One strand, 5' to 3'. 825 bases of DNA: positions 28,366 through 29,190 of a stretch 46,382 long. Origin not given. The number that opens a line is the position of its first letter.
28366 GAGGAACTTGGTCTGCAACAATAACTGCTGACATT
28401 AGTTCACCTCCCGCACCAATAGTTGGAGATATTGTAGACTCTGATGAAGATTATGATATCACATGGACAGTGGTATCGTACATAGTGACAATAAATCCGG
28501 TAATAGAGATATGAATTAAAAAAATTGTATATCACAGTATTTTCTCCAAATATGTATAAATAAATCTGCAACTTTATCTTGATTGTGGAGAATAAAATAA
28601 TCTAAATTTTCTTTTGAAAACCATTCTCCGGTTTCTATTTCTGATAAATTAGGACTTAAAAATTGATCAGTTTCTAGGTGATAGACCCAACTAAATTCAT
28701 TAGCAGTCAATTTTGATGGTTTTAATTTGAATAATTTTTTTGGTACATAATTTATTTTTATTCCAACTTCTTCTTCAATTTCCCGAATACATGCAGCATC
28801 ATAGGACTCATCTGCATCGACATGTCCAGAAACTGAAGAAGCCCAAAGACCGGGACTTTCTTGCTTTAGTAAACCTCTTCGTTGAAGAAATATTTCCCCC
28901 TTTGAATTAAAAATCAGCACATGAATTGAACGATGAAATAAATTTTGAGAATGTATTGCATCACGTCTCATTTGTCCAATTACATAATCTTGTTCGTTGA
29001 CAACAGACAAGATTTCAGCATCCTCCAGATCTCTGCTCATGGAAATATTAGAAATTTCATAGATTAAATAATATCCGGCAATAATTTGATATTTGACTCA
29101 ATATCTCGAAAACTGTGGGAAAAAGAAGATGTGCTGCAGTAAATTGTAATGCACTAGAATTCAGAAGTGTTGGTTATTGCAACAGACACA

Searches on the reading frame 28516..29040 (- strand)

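Call 52: search_protein_families(library=pfam, proteins=[window:28516-29040:-], max_evalue=0.001)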
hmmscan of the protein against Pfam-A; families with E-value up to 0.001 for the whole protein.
window:28516-29040:- (174 aa): 1 family
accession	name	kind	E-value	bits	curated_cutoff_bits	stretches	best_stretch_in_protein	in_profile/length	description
PF00293.34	NUDIX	-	8.2e-18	65.1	21.1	1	35-146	2-118/134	NUDIX domain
